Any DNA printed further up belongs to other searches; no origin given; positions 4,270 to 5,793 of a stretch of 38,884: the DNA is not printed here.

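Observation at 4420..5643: AT-rich Wzy-like polytopic membrane gene beside attP and tailspike: probable serotype-converting cargo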

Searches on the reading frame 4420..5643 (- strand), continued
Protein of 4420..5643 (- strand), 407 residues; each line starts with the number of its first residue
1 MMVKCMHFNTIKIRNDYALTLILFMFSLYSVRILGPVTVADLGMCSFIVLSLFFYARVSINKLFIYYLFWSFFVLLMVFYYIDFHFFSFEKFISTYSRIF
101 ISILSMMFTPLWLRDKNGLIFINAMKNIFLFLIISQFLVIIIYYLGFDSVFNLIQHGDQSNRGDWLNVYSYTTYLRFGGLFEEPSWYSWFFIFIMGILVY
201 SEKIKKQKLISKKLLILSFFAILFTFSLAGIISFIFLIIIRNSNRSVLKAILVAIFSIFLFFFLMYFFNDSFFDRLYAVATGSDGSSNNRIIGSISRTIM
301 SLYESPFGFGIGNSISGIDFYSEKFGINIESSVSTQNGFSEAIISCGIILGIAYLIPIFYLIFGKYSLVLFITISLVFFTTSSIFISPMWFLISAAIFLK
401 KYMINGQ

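Call 47: search_protein_representatives(protein=window:4420-5643:-)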
Query: 407 residues. Proteins with E-value up to 0.001 (for the whole library): 40; up to 1e-10: 20; up to 1e-30: 11. The best 40 are listed.
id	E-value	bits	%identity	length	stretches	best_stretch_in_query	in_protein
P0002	1.2e-120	420.0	56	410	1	18-399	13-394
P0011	5.4e-104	365.2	100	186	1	222-407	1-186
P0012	7.3e-87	308.8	43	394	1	18-401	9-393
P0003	2.0e-80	287.6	42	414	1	21-402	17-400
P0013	3.2e-70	254.1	44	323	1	95-399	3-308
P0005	3.5e-70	253.9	43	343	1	77-401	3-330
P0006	2.6e-68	247.8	39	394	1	21-398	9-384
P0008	9.0e-68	246.0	39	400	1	21-405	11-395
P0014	1.4e-66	242.0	40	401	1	8-399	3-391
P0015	2.7e-65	237.8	37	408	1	23-398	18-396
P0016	6.4e-34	134.5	30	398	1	15-400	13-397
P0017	1.9e-23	100.1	32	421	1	22-395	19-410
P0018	1.2e-17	80.9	29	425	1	7-393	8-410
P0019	5.2e-17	78.9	30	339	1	95-399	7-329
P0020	8.9e-14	68.2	28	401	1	40-399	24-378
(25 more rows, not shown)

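Call 51: search_solved_structures(query=A3, max_evalue=10, show_alignments=2)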
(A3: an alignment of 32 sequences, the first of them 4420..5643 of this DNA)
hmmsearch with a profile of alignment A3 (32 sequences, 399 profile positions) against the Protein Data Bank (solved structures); distinct sequences matched with E-value up to 10: 2.
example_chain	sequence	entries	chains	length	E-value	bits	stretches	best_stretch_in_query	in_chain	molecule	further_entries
7tpg_B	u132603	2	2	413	0.01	18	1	226-348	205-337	Putative cell surface polysaccharide polymerase/ligase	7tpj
4eo2_A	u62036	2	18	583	0.3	13.1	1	257-329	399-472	Major tail protein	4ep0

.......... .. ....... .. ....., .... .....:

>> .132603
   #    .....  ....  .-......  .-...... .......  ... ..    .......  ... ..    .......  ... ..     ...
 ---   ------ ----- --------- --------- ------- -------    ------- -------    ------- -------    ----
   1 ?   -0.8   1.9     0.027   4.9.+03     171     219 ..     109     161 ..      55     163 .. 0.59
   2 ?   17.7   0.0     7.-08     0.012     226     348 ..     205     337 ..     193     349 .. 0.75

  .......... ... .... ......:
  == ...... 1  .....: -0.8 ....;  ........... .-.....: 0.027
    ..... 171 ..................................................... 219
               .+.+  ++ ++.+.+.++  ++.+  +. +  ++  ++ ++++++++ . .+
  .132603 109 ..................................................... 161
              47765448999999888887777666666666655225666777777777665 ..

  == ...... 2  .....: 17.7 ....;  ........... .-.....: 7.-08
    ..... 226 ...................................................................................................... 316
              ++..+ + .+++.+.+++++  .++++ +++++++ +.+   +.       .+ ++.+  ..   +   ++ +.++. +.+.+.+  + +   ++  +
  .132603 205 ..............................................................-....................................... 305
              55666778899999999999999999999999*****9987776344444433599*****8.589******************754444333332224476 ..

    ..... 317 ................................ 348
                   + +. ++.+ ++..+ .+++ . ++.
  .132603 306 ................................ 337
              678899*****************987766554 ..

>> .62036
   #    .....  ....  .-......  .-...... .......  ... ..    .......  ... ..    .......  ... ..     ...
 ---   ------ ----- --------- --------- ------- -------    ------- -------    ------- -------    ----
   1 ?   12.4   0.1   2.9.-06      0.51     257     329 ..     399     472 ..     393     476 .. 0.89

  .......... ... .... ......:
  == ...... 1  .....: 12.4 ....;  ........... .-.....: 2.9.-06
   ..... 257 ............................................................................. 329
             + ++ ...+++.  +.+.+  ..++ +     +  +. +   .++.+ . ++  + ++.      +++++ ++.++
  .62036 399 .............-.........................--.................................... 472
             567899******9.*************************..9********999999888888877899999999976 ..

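Call 56: predict_structure(alignment_id=A3)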
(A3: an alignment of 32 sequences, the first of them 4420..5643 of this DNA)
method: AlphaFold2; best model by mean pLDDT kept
length: 407 residues; sequences in the alignment: 32
mean_pLDDT: 89.3   pTM: 0.90
mean pLDDT of the five models: 89.3, 89.2, 88.7, 88.3, 88.0
residues with pLDDT >= 90: 281; 70-90: 99; 50-70: 15; < 50: 12
segments of 3 or more residues with pLDDT < 50: 1-3, 5-12
pLDDT, mean of each block of 10 residues (from residue 1): 43 79 96 93 98 95 98 98 97 97 97 88 97 97 95 84 83 89 93 98 93 96 92 94 82 81 77 72 72 89 96 95 81 85 98 97 92 96 94 95 64
secondary structure, 60 per line:
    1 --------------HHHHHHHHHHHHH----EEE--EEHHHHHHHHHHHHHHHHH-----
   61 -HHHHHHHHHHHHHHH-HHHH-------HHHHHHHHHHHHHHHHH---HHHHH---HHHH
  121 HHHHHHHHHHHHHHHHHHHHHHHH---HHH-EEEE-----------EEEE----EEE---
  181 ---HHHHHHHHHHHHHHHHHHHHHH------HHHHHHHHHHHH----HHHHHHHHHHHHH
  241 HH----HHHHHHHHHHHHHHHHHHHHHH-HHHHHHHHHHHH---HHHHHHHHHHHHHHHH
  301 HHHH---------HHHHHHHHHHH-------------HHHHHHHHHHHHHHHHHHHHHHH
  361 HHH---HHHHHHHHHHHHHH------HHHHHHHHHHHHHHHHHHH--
elements in order: H15-27 E32-34 H39-55 H62-76 H78-81 H89-105 H109-113 H117-144 E152-155 E167-170 E175-177 H184-205 H212-223 H228-242 H247-268 H270-281 H285-304 H314-324 H338-363 H367-380 H387-405

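Call 58: fold_search(model_id=the predicted structure, library=pdb)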
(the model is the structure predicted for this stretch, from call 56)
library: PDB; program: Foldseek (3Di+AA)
matches with E <= 10: 59; with E <= 0.001: 1
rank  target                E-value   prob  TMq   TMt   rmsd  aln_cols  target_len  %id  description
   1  7tpg_B                1.5e-04  1.00  0.53  0.53   7.0       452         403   12  Single-Particle Cryo-EM Structure of the WaaL O-antigen ligase in its ligand bound state (released 2022-04-06)
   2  6pl6_A                1.2e+00  0.51  0.40  0.46   8.5       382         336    9  Structural coordination of polymerization and crosslinking by a peptidoglycan synthase complex (released 2020-03-18)
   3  6oh3                  1.7e+00  0.04  0.11  0.13  22.6       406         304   12  X-ray crystal structure of the mouse CMP-sialic acid transporter in complex with CMP-sialic acid, by lipidic cubic phase (released 2019-04-24)
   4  5lzr_B                2.6e+00  0.04  0.15  0.11  20.4       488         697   12  Crystal structure of Thermotoga maritima sodium pumping membrane integral pyrophosphatase in complex with tungstate an (released 2016-12-14)
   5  4kly_C                2.7e+00  0.07  0.13  0.20  15.3       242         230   12  Crystal structure of a blue-light absorbing proteorhodopsin mutant D97N from HOT75 (released 2013-06-05)
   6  5mi4                  2.9e+00  0.06  0.12  0.09  16.6       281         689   11  BtGH84 mutant with covalent modification by MA3 (released 2017-11-01)
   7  4ur9_B                3.1e+00  0.06  0.14  0.10  17.1       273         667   13  Structure of ligand bound glycosylhydrolase (released 2015-02-25)
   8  9mbo_B                3.1e+00  0.04  0.15  0.09  16.9       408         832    7  Focused refinement of RPN1 and the C-terminal helix of midnolin in the substrate-engaged human 26S proteasome (released 2026-03-25)
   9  5abh_A                3.2e+00  0.06  0.14  0.10  17.0       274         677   13  Structure of GH84 with ligand (released 2015-11-18)
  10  8b37_A                3.2e+00  0.05  0.18  0.13  24.3       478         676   11  Crystal structure of Pyrobaculum aerophilum potassium-independent proton pumping membrane integral pyrophosphatase in  (released 2024-01-17)
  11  8t1p_D                3.2e+00  0.02  0.10  0.07  24.1       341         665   12  Heterodimeric ABC transporter BmrCD in the occluded conformation bound to ADPVi: BmrCD_OC-ADPVi (released 2023-11-15)
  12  8gka_A                3.5e+00  0.02  0.10  0.08  23.8       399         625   11  Human TRPV3 tetramer structure, closed conformation (released 2023-09-06)
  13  8usb_f                3.6e+00  0.04  0.12  0.07  16.0       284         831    8  Non-substrate-engaged human 26S proteasome with Nub1/FAT10 bound to Rpn1 (released 2024-11-06)
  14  7xj0_A                3.8e+00  0.03  0.11  0.09  21.2       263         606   14  Structure of human TRPV3 in complex with Trpvicin (released 2022-11-09)
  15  8zor_A                3.8e+00  0.03  0.13  0.16  23.8       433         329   13  Cryo-EM structure of bicarbonate transporter SbtA in complex with PII-like signaling protein SbtB (T-loop truncation)  (released 2025-12-03)
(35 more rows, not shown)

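Call 66: fold_search(model_id=the predicted structure, library=viral)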
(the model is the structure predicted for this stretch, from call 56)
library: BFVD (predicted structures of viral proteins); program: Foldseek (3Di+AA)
matches with E <= 10: 25; with E <= 0.001: 1
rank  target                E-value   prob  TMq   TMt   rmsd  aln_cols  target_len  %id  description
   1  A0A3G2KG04            3.8e-04  1.00  0.50  0.47   8.7       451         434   13  Uncharacterized protein [Arthrobacter phage Faja]
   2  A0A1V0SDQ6            1.5e+00  0.03  0.12  0.12  22.5       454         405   10  UNC93-like protein MFSD11 [Indivirus ILV1]
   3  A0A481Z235            3.6e+00  0.02  0.11  0.14  17.8       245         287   20  Uncharacterized protein [Pithovirus LCPAC101]
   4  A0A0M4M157            4.1e+00  0.03  0.14  0.15  22.9       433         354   11  ORF58 [Felid gammaherpesvirus 1]
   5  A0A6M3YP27            4.1e+00  0.02  0.09  0.08  18.0       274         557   12  Uncharacterized protein (Fragment) [Riboviria sp.]
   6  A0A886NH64            4.5e+00  0.02  0.09  0.13  20.1       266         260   10  (no name in the UniProt tables at hand)
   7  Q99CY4                4.9e+00  0.01  0.11  0.13  23.1       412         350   11  Uncharacterized protein [Bovine herpesvirus 4 (strain DN-599)]
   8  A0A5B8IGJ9            5.4e+00  0.02  0.15  0.17  22.0       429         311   14  Uncharacterized protein [Mimiviridae sp. ChoanoV1]
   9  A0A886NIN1            5.6e+00  0.03  0.10  0.11  17.9       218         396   15  (no name in the UniProt tables at hand)
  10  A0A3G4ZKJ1            5.6e+00  0.02  0.15  0.14  24.2       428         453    9  MFS transporter [Terrestrivirus sp.]
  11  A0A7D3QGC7            5.6e+00  0.01  0.10  0.08  20.4       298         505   15  (no name in the UniProt tables at hand)
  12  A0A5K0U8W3            5.9e+00  0.01  0.13  0.09  25.0       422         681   13  ABC transporter domain-containing protein [Yasminevirus sp. GU-2018]
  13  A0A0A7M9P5            6.1e+00  0.10  0.13  0.16  12.9       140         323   12  NF-kB inhibitor [Parapoxvirus red deer/HL953]
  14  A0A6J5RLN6            7.0e+00  0.13  0.13  0.33   5.8        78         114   18  Uncharacterized protein [uncultured Caudovirales phage]
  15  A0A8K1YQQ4            7.3e+00  0.02  0.09  0.08  17.6       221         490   14  Nucleoprotein [Xiangshan rhabdo-like virus 5]
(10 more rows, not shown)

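Call 77: search_protein_families(library=pfam, alignment_id=A3, max_evalue=0.01)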
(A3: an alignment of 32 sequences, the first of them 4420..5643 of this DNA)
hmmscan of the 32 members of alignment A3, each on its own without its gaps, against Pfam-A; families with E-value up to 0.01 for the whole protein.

A. member 1, window:4420-5643:- (407 aa): 1 family
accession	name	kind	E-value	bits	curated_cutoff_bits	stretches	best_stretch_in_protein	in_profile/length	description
PF04932.20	Wzy_C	-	5.7e-08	33.1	31.7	1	215-355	3-149/149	O-Antigen ligase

B. families by the number of members that match (of 32 scanned): 1 family
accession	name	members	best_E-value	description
PF04932.20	Wzy_C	28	2.6e-15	O-Antigen ligase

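Call 87: list_cluster_members(proteins=[P0012, P0013, P0014, P0015, P0016, P0003, P0008, P0046, P0049])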
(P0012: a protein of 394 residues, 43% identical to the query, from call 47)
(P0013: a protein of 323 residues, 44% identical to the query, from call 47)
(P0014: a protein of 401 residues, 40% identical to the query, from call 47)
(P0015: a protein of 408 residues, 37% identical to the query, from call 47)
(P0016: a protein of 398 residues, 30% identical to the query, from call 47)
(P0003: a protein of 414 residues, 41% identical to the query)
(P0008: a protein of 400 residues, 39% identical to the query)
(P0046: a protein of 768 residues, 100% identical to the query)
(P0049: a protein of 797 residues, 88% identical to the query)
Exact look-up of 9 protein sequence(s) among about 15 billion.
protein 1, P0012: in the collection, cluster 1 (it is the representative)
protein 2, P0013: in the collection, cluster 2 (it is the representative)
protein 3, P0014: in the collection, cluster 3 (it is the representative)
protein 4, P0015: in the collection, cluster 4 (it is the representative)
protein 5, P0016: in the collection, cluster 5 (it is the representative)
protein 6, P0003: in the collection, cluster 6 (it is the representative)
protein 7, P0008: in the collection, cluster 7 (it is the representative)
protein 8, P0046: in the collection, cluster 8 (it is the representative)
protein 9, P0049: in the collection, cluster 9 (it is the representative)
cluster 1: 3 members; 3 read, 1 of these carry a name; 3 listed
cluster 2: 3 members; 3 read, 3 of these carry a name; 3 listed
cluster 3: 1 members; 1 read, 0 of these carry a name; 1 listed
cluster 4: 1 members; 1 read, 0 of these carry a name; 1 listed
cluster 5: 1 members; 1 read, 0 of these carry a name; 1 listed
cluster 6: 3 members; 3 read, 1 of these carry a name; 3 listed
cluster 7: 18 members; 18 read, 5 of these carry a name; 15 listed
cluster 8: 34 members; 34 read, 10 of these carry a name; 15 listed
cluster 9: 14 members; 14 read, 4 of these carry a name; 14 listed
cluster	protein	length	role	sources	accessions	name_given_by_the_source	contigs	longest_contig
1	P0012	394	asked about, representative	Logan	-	-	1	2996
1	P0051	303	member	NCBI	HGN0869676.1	TPA: O-antigen ligase family protein [Providencia alcalifaciens]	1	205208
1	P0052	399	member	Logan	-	-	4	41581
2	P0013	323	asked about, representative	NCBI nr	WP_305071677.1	O-antigen ligase family protein [Providencia sp. wls1922]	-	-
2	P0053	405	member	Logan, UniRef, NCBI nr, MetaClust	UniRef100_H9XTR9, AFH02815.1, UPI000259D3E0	O-antigen polymerase n=2 Tax=Providencia TaxID=586 RepID=H9XTR9_9GAMM | O-antigen polymerase [Providencia alcalifaciens] | status=active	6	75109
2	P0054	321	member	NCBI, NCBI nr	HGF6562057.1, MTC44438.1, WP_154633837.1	hypothetical protein GKR71_01125 [Providencia sp. wls1922] | hypothetical protein [Providencia sp. wls1922]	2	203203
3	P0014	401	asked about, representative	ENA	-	-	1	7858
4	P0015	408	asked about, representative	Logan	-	-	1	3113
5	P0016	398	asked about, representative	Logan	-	-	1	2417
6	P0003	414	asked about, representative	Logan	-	-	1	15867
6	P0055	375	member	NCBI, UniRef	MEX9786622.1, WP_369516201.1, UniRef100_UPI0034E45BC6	O-antigen ligase family protein [Providencia manganoxydans] | O-antigen ligase family protein n=1 Tax=Providencia manganoxydans TaxID=2923283 ...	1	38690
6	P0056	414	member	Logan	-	-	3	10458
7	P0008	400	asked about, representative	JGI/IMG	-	-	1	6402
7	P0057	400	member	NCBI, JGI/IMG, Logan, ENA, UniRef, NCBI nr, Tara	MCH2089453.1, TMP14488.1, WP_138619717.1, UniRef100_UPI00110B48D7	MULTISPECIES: O-antigen ligase family protein [Pseudoalteromonas] | O-antigen ligase family protein n=1 Tax=Pseudoalteromonas TaxID=53246 RepID=UPI00110B48D7 | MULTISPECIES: O-antigen ligase family protein [unclassified Pseudoalteromonas]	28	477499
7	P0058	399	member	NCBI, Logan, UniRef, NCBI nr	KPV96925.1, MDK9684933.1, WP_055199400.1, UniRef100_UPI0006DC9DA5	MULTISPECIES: O-antigen ligase family protein [Pseudoalteromonas] | O-antigen ligase family protein n=1 Tax=Pseudoalteromonas TaxID=53246 RepID=UPI0006DC9DA5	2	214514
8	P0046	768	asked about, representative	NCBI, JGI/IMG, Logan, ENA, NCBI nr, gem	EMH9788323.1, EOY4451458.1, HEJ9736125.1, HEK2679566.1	TPA: phage tailspike protein [Proteus mirabilis] | hypothetical protein [Proteus mirabilis]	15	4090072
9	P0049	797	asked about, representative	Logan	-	-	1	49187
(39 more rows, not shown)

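Call 98: list_cluster_members(proteins=[P0001, window:4420-5643:-, P0002])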
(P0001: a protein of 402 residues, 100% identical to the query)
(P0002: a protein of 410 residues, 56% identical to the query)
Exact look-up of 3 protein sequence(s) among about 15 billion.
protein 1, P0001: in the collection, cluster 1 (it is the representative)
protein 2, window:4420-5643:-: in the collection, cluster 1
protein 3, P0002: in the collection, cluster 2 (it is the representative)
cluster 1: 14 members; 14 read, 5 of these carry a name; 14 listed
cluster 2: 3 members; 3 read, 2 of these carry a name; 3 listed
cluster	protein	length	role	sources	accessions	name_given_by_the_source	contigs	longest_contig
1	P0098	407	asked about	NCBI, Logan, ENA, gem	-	-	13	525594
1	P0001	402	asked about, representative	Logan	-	-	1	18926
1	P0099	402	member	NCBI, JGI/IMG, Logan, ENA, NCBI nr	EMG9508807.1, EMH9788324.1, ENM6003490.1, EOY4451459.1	TPA: O-antigen ligase family protein [Proteus mirabilis] | hypothetical protein [Proteus mirabilis]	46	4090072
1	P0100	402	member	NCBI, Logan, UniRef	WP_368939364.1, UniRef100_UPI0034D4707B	O-antigen ligase family protein [Proteus mirabilis] | O-antigen ligase family protein n=1 Tax=Proteus mirabilis TaxID=584 RepID=UPI0034D4707B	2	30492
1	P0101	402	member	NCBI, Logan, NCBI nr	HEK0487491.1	TPA: hypothetical protein SMP05_000949 [Proteus mirabilis] | hypothetical protein [Proteus mirabilis]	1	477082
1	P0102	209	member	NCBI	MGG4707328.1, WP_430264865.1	hypothetical protein ACLPD8_02040, partial [Proteus mirabilis]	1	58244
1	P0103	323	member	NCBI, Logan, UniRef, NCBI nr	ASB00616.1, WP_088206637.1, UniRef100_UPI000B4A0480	hypothetical protein [Proteus mirabilis] | hypothetical protein n=2 Tax=Proteus mirabilis TaxID=584 RepID=UPI000B4A0480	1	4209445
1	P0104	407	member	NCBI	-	-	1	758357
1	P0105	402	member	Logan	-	-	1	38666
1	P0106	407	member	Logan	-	-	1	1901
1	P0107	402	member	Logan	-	-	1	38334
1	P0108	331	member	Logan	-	-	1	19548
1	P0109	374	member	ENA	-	-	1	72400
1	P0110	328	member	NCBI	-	-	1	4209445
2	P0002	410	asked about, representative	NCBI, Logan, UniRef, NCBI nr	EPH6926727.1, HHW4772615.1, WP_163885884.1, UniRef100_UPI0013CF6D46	O-antigen ligase family protein [Providencia stuartii] | O-antigen ligase family protein n=1 Tax=Providencia stuartii TaxID=588 RepID=UPI0013CF6D46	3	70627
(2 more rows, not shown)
